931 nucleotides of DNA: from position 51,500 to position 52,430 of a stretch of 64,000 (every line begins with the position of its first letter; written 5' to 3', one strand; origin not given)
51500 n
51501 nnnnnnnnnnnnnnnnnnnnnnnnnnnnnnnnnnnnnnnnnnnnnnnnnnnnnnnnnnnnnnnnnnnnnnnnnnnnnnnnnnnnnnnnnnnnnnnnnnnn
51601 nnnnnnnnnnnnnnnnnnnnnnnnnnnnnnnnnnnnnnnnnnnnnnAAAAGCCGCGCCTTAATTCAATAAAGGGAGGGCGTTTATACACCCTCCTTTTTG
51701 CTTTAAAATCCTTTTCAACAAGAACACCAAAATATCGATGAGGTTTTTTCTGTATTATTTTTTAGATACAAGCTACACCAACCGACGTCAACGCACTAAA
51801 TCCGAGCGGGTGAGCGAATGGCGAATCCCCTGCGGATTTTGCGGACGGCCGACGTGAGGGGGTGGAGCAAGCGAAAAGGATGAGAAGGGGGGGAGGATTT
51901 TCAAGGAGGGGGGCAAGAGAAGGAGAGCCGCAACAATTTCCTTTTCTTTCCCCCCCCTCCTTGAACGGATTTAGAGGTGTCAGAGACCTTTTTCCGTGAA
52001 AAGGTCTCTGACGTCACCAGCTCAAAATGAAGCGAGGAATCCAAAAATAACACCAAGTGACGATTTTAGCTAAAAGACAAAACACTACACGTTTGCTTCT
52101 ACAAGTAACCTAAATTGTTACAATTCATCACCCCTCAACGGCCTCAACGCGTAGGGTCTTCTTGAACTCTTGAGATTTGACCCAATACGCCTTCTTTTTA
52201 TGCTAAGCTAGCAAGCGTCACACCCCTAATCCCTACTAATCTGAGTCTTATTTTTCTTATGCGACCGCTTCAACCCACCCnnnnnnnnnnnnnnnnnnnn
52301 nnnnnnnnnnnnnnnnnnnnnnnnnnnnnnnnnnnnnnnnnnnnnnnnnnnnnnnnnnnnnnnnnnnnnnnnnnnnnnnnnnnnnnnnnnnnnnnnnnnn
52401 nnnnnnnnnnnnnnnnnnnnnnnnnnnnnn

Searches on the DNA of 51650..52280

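Call 7: search_rna_families(source=window, start=51650, end=52280, threshold=evalue, max_evalue=10, show_alignments=3)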
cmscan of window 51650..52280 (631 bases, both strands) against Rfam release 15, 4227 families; matches with E-value up to 10: 54.
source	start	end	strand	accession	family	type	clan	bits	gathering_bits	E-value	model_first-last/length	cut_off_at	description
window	51900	51965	+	RF03610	mir-H7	Gene; miRNA;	CL00141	31.8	94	0.0014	1-69/69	no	mir-H7 microRNA precursor family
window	51878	51970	+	RF01211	SNORD124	Gene; snRNA; snoRNA; CD-box;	-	27.4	40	0.015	1-104/104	no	Small nucleolar RNA SNORD124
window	51896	51966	+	RF03778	mir-483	Gene; miRNA;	-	27.3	60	0.0085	1-75/75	no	mir-483 microRNA precursor family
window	51908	51958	+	RF03493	mir-1281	Gene; miRNA;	-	26.6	70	0.038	1-54/54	no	mir-1281 microRNA precursor family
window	51906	51957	+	RF00752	mir-14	Gene; miRNA;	-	25.3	53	0.0051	1-63/63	no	mir-14 microRNA precursor family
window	51901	51966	+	RF00647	MIR164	Gene; miRNA;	-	24.3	64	0.014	1-68/68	no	MIR164 microRNA precursor family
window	51902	51963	+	RF03371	mir-4788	Gene; miRNA;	-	23.9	91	0.057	1-80/80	no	mir-4788 microRNA precursor family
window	51899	51966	+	RF03629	mir-641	Gene; miRNA;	-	23.7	100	0.05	1-98/98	no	mir-641 microRNA precursor family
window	51901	51961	-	RF00772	mir-328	Gene; miRNA;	-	23.3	70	0.17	1-75/75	no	mir-328 microRNA precursor family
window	51902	51963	-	RF03778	mir-483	Gene; miRNA;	-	22.8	60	0.1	7-68/75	no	mir-483 microRNA precursor family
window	51900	51973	+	RF00766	mir-335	Gene; miRNA;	-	22.5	64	0.019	1-92/92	no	mir-335 microRNA precursor family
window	51905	51960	+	RF03946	mir-3132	Gene; miRNA;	-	22.2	84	0.3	1-75/75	no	mir-3132 microRNA precursor family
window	51896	51970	+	RF04164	MIR1507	Gene; miRNA;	-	21.7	73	0.026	1-107/107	no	MIR1507 microRNA precursor family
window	51899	51967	-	RF03831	mir-627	Gene; miRNA;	-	20.9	86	0.072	1-87/87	no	mir-627 microRNA precursor family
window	51900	51965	-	RF03629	mir-641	Gene; miRNA;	-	20.9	100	0.25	1-98/98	no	mir-641 microRNA precursor family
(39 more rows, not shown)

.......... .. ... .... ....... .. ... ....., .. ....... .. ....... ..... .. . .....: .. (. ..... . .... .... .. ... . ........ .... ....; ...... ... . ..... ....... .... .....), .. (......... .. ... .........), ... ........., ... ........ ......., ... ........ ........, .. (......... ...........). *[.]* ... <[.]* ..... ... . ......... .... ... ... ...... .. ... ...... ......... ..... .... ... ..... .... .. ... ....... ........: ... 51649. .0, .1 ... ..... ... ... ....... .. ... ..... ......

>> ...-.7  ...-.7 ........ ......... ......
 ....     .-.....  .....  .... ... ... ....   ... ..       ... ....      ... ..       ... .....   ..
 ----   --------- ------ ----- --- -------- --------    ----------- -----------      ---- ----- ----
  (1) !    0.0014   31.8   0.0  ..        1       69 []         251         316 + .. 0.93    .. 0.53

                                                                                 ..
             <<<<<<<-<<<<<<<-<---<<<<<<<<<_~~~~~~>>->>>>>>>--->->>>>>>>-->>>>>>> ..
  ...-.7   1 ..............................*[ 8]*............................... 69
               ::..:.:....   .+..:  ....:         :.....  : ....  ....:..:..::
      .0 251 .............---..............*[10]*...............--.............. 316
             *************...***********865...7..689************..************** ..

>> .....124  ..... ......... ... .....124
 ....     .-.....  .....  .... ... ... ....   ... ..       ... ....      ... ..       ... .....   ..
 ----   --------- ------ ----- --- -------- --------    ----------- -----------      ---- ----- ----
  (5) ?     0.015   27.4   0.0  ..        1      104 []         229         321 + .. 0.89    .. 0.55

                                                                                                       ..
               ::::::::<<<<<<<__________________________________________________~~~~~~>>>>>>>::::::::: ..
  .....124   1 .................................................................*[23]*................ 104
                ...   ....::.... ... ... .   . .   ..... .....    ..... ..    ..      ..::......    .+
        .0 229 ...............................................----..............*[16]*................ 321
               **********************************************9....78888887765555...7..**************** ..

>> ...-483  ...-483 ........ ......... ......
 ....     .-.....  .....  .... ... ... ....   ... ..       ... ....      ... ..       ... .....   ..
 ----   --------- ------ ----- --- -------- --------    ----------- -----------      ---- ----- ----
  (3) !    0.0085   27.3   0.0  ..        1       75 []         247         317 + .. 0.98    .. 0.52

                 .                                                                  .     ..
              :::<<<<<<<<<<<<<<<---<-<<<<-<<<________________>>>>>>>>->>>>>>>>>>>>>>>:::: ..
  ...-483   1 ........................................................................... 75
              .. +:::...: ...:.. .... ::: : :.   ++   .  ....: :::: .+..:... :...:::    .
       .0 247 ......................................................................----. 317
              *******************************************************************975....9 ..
